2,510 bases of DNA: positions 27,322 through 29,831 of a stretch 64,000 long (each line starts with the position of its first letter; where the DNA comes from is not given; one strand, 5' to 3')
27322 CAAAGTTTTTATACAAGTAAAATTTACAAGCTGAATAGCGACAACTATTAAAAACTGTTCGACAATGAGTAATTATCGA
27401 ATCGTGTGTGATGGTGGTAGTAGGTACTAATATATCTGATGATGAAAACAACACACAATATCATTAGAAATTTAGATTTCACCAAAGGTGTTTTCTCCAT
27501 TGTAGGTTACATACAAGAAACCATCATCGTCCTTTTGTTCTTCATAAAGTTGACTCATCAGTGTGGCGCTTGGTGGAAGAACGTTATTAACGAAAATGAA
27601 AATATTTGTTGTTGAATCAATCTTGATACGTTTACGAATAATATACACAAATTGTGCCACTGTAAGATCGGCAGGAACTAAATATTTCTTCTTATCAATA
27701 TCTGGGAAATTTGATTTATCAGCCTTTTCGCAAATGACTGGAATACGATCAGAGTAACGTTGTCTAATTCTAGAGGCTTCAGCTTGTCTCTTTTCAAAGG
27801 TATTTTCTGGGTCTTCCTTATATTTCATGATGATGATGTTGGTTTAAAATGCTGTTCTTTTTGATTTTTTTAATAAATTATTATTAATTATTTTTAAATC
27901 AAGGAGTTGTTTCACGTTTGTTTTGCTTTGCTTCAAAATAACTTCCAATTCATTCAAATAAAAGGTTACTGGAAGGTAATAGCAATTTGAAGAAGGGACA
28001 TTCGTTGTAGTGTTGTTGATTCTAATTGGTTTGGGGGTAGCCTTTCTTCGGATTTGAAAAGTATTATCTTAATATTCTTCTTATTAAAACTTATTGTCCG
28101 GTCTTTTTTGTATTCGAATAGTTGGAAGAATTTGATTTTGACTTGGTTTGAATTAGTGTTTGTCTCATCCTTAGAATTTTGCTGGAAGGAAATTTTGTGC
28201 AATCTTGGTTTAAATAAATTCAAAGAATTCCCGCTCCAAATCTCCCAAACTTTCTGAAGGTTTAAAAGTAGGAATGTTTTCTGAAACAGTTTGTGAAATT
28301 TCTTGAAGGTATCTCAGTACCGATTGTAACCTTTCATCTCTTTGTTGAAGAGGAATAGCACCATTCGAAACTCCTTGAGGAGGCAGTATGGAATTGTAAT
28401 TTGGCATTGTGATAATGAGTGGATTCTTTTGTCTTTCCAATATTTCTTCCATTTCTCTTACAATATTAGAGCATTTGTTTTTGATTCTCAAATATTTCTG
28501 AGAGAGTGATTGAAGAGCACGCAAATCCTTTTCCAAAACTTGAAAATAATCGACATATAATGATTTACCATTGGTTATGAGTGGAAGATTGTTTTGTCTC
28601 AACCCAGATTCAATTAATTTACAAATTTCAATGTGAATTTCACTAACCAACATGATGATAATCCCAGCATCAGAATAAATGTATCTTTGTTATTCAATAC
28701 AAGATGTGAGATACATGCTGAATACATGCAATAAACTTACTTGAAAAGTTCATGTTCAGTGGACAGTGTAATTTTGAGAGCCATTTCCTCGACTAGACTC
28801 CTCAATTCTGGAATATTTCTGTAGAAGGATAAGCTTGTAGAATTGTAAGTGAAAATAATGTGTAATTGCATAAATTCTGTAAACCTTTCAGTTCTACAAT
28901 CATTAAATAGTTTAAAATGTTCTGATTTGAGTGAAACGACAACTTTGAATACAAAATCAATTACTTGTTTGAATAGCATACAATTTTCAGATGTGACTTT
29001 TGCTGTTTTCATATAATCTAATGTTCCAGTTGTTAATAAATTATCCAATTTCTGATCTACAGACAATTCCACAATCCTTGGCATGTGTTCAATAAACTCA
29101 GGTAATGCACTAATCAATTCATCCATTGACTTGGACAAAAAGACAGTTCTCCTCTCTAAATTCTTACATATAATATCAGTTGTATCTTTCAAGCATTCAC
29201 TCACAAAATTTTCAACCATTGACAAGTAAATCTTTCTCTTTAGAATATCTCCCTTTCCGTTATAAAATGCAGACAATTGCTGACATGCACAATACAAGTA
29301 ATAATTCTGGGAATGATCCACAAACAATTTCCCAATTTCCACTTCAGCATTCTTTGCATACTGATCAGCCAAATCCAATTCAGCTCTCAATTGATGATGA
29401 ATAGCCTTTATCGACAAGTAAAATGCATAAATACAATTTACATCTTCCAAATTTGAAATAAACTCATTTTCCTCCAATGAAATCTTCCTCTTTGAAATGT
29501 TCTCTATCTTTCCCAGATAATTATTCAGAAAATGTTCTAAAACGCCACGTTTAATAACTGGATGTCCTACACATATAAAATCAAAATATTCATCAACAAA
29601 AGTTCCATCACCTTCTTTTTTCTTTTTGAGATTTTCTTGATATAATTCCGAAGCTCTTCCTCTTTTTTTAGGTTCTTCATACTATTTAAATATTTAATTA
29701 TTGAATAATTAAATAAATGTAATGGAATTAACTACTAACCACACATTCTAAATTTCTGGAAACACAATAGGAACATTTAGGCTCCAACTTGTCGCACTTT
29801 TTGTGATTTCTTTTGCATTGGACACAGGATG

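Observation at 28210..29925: Gal4-type Zn(II)2Cys6 transcription factor outside fungi, first exon joined to a large body by a 58-nt intron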

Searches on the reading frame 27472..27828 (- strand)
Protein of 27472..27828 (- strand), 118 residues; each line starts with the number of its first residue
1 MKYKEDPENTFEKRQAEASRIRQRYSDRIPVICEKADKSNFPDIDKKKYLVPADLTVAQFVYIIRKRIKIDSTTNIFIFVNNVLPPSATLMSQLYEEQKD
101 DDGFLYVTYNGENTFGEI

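Call 5: find_encoding_contigs(protein=window:27472-27828:-, flank=3000, max_places=4)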
Protein window:27472-27828:- (118 aa): 1 contig read that carries it; 1 place shown.
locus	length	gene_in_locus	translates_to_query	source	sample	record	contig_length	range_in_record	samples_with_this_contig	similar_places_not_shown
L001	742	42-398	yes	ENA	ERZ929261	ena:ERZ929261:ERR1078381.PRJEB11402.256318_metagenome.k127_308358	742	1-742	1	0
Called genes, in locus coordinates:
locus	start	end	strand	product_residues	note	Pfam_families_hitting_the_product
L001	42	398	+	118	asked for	PF02991:ATG8, PF04110:APG12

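Call 13: list_cluster_members(proteins=[window:27475-27828:-, window:10746-13712:+, window:24518-25933:-, window:34355-36235:+, window:43399-45069:+, window:47889-49679:+, window:52696-54966:+, window:55184-56782:+, window:57193-61908:+, window:1639-2628:+])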
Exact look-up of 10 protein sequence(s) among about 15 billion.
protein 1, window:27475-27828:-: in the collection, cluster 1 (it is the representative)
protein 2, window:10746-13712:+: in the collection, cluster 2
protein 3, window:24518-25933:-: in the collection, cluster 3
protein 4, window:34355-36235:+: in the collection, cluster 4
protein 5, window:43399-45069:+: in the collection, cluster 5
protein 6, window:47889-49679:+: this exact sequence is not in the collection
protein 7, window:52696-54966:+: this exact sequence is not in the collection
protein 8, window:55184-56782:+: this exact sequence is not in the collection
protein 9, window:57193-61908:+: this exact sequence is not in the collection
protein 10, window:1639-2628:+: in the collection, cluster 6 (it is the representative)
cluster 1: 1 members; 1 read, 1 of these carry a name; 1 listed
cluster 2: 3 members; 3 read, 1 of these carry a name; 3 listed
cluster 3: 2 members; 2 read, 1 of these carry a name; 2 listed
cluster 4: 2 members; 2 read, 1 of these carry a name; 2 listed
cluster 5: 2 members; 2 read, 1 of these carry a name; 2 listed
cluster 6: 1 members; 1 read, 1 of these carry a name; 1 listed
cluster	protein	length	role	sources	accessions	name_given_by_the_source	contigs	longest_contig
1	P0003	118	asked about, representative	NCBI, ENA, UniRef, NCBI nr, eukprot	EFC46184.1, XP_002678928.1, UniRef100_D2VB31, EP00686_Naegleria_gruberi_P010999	autophagy related protein ATG8 [Naegleria gruberi] | Autophagy-related protein n=1 Tax=Naegleria gruberi TaxID=5762 RepID=D2VB31_NAEGR | XP_002678928.1 autophagy related protein ATG8 [Naegleria gruberi strain NEG-M]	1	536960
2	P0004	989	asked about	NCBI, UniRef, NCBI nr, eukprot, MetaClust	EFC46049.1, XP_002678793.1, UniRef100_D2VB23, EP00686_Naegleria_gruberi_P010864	predicted protein [Naegleria gruberi] | Predicted protein n=1 Tax=Naegleria gruberi TaxID=5762 RepID=D2VB23_NAEGR | uncharacterized protein NAEGRDRAFT_66061 [Naegleria gruberi]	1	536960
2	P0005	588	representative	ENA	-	-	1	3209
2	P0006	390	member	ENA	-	-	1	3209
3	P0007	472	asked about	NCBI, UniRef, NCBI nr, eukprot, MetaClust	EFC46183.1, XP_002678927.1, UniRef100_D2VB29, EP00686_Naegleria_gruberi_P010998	hypothetical protein NAEGRDRAFT_79268 [Naegleria gruberi] | Uncharacterized protein n=1 Tax=Naegleria gruberi TaxID=5762 RepID=D2VB29_NAEGR | uncharacterized protein NAEGRDRAFT_79268 [Naegleria gruberi]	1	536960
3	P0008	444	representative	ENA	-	-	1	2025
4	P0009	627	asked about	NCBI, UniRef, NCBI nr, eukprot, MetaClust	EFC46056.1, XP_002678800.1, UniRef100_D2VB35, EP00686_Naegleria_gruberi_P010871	predicted protein [Naegleria gruberi] | Predicted protein n=1 Tax=Naegleria gruberi TaxID=5762 RepID=D2VB35_NAEGR | uncharacterized protein NAEGRDRAFT_66074 [Naegleria gruberi]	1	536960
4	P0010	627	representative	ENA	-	-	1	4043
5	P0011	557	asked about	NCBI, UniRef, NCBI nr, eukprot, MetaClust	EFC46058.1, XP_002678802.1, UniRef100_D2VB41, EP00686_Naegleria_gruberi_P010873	predicted protein [Naegleria gruberi] | Predicted protein n=1 Tax=Naegleria gruberi TaxID=5762 RepID=D2VB41_NAEGR | uncharacterized protein NAEGRDRAFT_66080 [Naegleria gruberi]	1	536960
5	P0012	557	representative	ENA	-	-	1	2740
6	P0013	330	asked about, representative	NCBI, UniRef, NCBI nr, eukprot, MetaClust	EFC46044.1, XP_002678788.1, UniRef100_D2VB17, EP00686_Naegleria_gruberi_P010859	predicted protein [Naegleria gruberi] | Predicted protein n=1 Tax=Naegleria gruberi TaxID=5762 RepID=D2VB17_NAEGR | uncharacterized protein NAEGRDRAFT_32493 [Naegleria gruberi]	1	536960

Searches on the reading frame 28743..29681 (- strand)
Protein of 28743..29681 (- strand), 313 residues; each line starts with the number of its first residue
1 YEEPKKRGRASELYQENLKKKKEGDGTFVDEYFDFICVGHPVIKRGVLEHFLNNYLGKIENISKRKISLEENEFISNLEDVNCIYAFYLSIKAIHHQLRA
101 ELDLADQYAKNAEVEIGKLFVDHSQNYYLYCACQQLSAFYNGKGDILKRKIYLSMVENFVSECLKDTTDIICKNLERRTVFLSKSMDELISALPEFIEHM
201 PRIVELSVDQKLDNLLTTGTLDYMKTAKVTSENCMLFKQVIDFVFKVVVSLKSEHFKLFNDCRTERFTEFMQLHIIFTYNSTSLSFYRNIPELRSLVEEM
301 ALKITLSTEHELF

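Call 40: search_protein_representatives(alignment_id=A3)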
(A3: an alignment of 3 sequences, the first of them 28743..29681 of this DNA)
Query: 3 sequences, 315 profile positions. Proteins with E-value up to 0.001 (for the whole library): 47; up to 1e-10: 18; up to 1e-30: 7. The best 47 are listed.
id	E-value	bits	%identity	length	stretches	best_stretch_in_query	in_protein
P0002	7.5e-169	577.5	-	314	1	2-315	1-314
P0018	1.0e-81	291.3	-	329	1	30-314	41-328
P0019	9.7e-52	192.8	-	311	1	29-314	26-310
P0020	2.7e-47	178.2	-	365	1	85-314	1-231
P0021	2.7e-41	158.5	-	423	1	27-314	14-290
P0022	3.1e-32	128.7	-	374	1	99-314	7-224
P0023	5.2e-31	124.7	-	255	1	78-314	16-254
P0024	5.1e-29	118.2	-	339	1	144-314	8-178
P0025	2.3e-26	109.4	-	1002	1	22-314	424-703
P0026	9.4e-24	100.9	-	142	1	30-164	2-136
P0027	3.1e-22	95.9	-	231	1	91-314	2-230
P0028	1.0e-19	87.6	-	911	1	20-314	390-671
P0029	8.6e-18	81.3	-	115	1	29-114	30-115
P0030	9.7e-18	81.1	-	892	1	22-314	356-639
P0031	7.1e-13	65.1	-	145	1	3-134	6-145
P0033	2.7e-11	59.9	-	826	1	29-314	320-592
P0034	4.8e-11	59.1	-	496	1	1-314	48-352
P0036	3.2e-10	56.4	-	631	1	27-314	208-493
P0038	1.1e-09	54.6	-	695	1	1-314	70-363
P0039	1.5e-09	54.2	-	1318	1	5-314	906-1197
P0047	3.2e-08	49.8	-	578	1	79-311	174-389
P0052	2.0e-06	44.0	-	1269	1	27-170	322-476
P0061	1.3e-04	38.0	-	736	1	30-185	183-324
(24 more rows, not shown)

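Call 42: predict_structure(alignment_id=A3)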
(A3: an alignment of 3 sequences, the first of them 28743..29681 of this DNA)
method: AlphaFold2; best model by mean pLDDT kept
length: 313 residues; sequences in the alignment: 3
mean_pLDDT: 40.8   pTM: 0.34
mean pLDDT of the five models: 40.8, 40.5, 37.8, 35.9, 35.6
residues with pLDDT >= 90: 0; 70-90: 13; 50-70: 33; < 50: 267
segments of 3 or more residues with pLDDT < 50: 1-14, 17-42, 63-65, 90-313
pLDDT, mean of each block of 10 residues (from residue 1): 38 47 40 39 59 69 57 69 58 44 36 32 33 37 34 35 32 33 32 33 25 34 42 45 38 33 41 38 36 41 38 33
secondary structure, 60 per line:
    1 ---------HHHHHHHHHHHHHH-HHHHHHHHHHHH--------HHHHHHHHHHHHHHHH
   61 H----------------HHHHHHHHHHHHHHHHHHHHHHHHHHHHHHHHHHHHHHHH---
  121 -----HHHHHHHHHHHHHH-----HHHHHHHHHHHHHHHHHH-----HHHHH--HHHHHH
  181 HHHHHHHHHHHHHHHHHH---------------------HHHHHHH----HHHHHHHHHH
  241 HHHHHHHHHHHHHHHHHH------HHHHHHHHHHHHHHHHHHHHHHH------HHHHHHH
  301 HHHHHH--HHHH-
elements in order: H10-23 H25-36 H45-61 H78-117 H126-139 H145-162 H168-172 H175-198 H220-226 H231-258 H265-287 H294-306 H309-312

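Call 48: list_cluster_members(proteins=[P0018, P0025, P0033, P0034, P0036, P0038, P0039, P0047, P0052, P0061])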
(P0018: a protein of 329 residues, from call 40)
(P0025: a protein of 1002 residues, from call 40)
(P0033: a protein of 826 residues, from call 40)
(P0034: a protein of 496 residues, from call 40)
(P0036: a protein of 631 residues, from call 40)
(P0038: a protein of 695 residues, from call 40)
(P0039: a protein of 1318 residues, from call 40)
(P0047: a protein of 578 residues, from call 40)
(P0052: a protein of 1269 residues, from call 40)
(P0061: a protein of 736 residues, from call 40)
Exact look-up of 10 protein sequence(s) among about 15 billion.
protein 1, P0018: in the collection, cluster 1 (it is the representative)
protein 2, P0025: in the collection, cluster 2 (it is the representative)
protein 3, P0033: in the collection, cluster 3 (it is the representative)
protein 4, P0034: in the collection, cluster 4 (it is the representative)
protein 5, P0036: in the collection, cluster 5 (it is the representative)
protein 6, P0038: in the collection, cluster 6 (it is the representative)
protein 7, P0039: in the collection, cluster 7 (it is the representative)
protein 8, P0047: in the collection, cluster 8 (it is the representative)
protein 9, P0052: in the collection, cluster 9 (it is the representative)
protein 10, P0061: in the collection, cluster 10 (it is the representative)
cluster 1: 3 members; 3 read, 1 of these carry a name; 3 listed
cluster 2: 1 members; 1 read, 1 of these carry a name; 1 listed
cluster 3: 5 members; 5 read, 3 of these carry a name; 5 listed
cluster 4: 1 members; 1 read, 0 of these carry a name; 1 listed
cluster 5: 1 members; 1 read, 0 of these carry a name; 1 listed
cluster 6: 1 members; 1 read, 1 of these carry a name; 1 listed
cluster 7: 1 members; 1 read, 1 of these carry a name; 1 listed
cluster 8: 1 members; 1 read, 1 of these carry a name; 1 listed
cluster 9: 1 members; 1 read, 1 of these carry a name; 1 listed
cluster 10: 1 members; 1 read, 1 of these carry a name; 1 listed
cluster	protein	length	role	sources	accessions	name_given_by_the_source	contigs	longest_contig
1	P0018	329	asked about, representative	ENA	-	-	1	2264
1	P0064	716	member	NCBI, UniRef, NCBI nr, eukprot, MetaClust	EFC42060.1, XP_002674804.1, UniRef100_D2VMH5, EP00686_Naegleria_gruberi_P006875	TB2_DP1_HVA22 domain-containing protein [Naegleria gruberi] | TB2_DP1_HVA22 domain-containing protein n=1 Tax=Naegleria gruberi TaxID=5762 ... | XP_002674804.1 TB2_DP1_HVA22 domain-containing protein [Naegleria gruberi strain NEG-M]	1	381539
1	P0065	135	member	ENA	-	-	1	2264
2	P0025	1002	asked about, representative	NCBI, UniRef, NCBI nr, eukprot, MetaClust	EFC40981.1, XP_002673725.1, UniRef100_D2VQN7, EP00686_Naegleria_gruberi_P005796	hypothetical protein NAEGRDRAFT_80888 [Naegleria gruberi] | Zn(2)-C6 fungal-type domain-containing protein n=1 Tax=Naegleria gruberi TaxID=5762 ... | uncharacterized protein NAEGRDRAFT_80888 [Naegleria gruberi]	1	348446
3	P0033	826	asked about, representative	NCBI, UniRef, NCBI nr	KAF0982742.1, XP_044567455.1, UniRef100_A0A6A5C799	hypothetical protein FDP41_010721 [Naegleria fowleri] | Zn(2)-C6 fungal-type domain-containing protein n=1 Tax=Naegleria fowleri TaxID=5763 ... | uncharacterized protein FDP41_010721 [Naegleria fowleri]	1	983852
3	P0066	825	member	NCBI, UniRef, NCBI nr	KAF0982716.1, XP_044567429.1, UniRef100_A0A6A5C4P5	hypothetical protein FDP41_011179 [Naegleria fowleri] | Zn(2)-C6 fungal-type domain-containing protein n=1 Tax=Naegleria fowleri TaxID=5763 ... | uncharacterized protein FDP41_011179 [Naegleria fowleri]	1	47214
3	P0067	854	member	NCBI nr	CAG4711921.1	unnamed protein product [Naegleria fowleri]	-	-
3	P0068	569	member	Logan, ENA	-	-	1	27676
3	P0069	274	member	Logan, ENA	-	-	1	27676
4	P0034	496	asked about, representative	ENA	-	-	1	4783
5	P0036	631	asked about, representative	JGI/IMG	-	-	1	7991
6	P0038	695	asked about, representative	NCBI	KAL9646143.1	hypothetical protein ABK040_008020 [Willaertia magna]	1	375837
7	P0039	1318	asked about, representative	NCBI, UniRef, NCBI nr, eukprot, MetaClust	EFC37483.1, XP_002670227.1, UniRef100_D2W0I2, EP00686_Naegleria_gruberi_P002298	predicted protein [Naegleria gruberi] | Predicted protein n=1 Tax=Naegleria gruberi TaxID=5762 RepID=D2W0I2_NAEGR | uncharacterized protein NAEGRDRAFT_74868 [Naegleria gruberi]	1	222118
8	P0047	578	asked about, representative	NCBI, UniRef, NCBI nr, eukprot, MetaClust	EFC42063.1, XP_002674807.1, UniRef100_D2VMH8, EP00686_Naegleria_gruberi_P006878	predicted protein [Naegleria gruberi] | Predicted protein n=1 Tax=Naegleria gruberi TaxID=5762 RepID=D2VMH8_NAEGR | uncharacterized protein NAEGRDRAFT_50776 [Naegleria gruberi]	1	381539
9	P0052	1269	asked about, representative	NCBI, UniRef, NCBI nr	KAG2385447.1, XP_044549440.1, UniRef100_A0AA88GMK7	hypothetical protein C9374_003262 [Naegleria lovaniensis] | Zn(2)-C6 fungal-type domain-containing protein n=1 Tax=Naegleria lovaniensis TaxID=51637 ... | uncharacterized protein C9374_003262 [Naegleria lovaniensis]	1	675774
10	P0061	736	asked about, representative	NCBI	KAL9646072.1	hypothetical protein ABK040_007951 [Willaertia magna]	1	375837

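Call 88: find_encoding_contigs(protein=P0036, flank=4000, max_places=2)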
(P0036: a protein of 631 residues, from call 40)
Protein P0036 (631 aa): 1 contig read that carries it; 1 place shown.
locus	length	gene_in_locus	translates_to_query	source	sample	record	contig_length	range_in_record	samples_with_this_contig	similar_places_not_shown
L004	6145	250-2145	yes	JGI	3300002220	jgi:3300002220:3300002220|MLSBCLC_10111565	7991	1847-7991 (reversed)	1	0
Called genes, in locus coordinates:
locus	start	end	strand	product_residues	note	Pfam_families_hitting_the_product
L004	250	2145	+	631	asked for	PF00172:Zn_clus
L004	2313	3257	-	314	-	PF00097:zf-C3HC4 (faint), PF12678:zf-rbx1 (weak), PF12861:zf-ANAPC11 (faint), PF13639:zf-RING_2, PF13923:zf-C3HC4_2 (faint), PF14634:zf-RING_5 (weak), PF17123:zf-RING_11 (weak)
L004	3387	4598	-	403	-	-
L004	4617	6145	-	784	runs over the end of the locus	-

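Call 89: find_encoding_contigs(protein=P0034, flank=4000, max_places=2)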
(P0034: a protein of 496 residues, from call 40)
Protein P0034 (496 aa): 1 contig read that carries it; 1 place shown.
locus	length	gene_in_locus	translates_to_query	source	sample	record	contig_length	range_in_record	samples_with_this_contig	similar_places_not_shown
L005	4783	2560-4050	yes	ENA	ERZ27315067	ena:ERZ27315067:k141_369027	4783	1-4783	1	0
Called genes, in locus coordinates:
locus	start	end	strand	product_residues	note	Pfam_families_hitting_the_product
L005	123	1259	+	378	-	PF25021:TEN_NHL (weak), PF01436:NHL (weak), PF25021:TEN_NHL (weak)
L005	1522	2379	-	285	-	-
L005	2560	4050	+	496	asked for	PF00172:Zn_clus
